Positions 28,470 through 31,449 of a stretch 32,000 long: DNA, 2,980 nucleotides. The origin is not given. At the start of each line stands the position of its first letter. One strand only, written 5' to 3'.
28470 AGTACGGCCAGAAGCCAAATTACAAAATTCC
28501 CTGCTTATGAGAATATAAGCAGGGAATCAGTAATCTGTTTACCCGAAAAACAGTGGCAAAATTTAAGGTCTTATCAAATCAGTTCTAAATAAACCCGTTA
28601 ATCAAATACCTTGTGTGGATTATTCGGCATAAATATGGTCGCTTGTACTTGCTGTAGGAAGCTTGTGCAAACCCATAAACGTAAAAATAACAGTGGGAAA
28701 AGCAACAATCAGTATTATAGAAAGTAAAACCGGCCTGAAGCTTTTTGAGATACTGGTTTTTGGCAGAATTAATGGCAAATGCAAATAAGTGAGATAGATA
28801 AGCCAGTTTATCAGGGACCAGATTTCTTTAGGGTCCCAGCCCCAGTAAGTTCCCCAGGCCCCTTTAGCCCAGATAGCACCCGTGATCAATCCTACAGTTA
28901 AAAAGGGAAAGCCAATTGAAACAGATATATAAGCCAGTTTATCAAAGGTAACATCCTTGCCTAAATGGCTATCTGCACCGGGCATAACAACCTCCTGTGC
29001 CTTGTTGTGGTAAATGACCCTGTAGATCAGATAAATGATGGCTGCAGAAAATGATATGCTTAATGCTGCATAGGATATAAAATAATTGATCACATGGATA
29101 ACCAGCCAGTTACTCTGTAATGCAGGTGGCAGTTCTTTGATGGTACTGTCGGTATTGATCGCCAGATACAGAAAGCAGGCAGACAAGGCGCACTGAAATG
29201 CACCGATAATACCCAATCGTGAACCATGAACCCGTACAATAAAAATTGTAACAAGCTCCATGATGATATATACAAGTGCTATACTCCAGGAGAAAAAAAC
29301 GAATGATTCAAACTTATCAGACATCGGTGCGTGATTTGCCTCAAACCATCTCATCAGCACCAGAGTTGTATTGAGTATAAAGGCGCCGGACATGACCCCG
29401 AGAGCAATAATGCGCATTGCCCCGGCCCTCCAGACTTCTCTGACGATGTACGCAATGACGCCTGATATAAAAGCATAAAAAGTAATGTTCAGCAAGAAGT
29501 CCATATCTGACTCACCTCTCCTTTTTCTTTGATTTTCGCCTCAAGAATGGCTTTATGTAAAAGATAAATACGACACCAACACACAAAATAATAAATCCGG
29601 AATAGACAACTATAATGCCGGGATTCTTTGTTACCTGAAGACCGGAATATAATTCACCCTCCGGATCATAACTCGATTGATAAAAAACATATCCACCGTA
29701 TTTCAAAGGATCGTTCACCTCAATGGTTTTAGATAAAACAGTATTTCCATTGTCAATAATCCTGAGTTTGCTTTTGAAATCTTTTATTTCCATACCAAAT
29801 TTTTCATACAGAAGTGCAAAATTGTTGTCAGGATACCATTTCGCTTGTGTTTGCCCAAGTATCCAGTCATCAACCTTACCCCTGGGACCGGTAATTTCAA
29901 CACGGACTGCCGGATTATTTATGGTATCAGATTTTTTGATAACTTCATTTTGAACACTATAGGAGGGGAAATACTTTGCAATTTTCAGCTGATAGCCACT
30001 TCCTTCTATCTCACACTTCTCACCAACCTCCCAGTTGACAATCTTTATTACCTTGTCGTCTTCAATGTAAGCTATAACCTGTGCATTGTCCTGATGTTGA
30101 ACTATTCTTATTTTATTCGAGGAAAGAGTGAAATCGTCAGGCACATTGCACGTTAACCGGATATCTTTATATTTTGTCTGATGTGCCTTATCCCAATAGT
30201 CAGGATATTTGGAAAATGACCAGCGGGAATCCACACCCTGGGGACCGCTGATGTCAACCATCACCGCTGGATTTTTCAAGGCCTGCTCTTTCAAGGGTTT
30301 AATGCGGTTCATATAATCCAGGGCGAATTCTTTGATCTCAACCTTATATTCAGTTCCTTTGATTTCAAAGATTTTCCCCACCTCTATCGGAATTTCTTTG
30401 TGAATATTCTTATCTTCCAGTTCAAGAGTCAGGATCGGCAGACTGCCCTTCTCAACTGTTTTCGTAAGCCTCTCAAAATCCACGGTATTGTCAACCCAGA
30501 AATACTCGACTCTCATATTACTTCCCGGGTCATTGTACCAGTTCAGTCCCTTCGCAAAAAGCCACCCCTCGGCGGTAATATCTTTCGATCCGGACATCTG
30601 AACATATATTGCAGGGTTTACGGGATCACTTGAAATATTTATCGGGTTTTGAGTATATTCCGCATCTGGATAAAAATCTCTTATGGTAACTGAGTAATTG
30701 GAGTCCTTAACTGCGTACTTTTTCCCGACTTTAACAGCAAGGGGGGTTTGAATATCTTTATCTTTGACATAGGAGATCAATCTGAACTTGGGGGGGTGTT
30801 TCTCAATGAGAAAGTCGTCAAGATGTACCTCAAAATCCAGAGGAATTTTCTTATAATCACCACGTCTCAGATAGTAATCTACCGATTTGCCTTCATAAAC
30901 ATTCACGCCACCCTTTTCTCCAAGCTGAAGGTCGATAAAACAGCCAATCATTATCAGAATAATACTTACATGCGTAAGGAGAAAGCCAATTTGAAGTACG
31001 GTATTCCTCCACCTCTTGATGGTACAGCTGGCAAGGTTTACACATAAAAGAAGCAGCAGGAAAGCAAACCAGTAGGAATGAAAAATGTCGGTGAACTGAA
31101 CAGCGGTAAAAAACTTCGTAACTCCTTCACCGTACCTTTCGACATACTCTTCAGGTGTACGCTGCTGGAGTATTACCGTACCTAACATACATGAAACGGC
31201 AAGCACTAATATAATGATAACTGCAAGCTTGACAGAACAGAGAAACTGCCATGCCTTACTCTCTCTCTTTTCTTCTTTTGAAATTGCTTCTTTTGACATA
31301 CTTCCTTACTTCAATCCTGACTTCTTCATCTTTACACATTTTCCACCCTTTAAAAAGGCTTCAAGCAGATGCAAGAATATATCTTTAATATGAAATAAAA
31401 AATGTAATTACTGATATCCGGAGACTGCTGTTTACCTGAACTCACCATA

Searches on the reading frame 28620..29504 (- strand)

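Call 25: search_protein_families(library=pfam, proteins=[window:28620-29504:-])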
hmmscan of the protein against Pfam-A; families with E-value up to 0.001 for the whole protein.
window:28620-29504:- (294 aa): 1 family
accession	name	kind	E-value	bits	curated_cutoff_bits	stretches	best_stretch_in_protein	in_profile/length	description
PF01578.25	Cytochrom_C_asm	-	1.9e-38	132.7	29.9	1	62-278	2-203/212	Cytochrome C assembly protein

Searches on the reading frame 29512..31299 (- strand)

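Call 25: search_protein_families(library=pfam, proteins=[window:29512-31299:-])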
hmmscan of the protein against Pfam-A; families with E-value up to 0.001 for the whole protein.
window:29512-31299:- (595 aa): 1 family
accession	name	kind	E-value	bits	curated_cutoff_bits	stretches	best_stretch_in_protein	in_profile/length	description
PF05140.19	ResB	-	9e-47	160.4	24.6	4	23-101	1-82/486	ResB-like family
